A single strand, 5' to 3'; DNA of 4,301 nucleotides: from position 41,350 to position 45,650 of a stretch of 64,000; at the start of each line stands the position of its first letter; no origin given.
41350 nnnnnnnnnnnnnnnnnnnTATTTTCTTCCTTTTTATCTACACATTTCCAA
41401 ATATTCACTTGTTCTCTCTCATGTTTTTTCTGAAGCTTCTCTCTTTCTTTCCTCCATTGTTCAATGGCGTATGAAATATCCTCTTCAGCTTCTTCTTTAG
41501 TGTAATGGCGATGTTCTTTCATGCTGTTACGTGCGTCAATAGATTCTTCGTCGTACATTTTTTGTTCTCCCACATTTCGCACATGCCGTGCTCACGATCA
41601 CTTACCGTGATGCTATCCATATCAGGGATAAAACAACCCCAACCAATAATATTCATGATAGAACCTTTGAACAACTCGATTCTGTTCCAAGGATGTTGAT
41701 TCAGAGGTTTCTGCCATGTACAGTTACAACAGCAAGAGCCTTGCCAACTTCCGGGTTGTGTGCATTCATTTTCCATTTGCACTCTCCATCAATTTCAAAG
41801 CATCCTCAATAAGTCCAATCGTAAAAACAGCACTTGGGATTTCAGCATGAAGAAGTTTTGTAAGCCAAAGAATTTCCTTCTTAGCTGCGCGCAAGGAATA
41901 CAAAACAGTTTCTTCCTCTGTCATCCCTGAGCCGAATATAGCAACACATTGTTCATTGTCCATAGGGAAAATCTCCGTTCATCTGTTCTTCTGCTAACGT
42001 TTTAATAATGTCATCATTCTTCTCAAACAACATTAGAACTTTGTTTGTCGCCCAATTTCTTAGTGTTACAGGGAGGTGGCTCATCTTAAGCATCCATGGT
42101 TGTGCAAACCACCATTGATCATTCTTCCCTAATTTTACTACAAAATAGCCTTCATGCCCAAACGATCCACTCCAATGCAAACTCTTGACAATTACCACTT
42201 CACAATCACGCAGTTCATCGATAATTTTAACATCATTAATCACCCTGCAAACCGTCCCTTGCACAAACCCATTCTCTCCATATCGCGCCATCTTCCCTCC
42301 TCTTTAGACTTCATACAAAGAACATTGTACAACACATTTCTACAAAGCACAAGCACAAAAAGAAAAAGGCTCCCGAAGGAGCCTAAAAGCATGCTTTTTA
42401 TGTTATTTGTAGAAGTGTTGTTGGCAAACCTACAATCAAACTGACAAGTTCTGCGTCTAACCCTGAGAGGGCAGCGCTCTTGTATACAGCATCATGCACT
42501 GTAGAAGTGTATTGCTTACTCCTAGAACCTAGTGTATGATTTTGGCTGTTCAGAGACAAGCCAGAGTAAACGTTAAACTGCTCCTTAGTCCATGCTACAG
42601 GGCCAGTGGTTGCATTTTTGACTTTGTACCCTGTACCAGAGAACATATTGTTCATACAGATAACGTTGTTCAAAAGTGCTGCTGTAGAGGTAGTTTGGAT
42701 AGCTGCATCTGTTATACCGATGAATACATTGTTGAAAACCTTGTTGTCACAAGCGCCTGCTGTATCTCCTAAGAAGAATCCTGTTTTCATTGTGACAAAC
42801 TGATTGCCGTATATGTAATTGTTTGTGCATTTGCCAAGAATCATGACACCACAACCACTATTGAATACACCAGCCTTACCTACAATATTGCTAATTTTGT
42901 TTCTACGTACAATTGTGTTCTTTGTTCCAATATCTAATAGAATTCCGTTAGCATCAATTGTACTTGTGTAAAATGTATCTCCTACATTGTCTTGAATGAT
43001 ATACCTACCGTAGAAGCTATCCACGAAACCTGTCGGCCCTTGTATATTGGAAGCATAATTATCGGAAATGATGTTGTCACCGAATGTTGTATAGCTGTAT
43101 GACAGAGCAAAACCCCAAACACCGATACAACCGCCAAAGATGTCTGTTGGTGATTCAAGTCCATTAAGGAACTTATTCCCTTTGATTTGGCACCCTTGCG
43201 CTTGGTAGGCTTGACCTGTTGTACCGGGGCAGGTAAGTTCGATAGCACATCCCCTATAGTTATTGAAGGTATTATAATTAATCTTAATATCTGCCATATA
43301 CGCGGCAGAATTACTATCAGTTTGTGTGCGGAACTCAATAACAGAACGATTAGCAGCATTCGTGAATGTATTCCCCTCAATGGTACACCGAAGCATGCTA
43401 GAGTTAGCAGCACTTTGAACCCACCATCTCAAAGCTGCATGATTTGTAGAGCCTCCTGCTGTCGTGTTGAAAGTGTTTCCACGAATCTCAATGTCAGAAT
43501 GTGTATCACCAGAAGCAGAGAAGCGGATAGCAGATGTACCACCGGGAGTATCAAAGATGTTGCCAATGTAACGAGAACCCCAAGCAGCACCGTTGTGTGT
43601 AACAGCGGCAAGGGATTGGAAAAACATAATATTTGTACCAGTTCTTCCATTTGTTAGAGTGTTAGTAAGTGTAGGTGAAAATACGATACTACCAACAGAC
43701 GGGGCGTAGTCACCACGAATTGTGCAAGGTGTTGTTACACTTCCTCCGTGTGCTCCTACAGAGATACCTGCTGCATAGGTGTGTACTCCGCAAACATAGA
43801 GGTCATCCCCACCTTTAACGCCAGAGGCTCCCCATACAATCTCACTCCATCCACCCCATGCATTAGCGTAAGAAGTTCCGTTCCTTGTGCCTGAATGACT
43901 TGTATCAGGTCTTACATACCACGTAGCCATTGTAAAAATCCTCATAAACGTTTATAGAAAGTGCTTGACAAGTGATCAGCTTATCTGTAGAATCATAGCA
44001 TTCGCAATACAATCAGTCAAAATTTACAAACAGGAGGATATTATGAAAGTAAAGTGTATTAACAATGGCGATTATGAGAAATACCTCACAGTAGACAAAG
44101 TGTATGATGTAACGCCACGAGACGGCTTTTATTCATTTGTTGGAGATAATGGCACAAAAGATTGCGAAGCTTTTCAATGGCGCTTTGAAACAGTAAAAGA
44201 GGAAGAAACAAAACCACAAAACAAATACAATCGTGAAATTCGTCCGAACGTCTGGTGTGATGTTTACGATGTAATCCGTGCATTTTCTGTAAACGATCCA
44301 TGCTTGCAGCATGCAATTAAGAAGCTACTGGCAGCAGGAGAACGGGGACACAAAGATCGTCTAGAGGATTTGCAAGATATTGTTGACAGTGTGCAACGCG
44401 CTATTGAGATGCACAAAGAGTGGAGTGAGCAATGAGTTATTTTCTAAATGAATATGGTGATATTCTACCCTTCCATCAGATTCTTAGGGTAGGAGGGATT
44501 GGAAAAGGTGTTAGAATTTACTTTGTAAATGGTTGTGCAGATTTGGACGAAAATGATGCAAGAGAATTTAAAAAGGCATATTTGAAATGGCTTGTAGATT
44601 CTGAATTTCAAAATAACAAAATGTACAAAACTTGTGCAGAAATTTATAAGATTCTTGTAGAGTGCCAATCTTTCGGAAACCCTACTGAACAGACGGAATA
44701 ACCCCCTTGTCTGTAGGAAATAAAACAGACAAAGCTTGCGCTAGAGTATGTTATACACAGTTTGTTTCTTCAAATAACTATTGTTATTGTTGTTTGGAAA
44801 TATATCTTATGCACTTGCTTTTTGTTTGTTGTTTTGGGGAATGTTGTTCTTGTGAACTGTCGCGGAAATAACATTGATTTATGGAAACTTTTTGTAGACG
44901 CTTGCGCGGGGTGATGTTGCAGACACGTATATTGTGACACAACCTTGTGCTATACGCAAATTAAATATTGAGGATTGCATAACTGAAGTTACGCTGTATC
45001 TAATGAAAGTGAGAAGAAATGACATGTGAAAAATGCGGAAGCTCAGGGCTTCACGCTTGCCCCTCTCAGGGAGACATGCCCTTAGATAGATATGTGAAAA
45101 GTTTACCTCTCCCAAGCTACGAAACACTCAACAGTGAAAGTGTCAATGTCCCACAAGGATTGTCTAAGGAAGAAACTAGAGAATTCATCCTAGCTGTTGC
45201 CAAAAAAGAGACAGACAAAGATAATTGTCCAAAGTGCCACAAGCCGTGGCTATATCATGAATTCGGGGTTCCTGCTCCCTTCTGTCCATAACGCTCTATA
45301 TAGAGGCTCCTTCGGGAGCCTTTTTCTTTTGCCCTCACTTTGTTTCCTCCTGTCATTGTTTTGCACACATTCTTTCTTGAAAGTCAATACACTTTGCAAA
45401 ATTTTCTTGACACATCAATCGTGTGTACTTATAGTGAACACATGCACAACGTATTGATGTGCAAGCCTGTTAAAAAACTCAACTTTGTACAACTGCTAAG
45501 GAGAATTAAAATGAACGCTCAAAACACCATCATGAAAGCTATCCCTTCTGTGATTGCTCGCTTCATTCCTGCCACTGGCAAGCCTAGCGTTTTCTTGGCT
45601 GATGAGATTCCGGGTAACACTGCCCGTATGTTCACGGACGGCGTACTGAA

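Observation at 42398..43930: Beta-helix depolymerase-like enzyme as the first gene of the early/replication operon, far from the tail module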

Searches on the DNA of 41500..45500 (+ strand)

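Call 6: search_dna_similar(query=window:41500-45500:+, collection=phages, mode=near, max_rows=20)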
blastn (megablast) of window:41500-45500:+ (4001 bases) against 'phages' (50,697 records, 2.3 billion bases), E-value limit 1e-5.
No match.
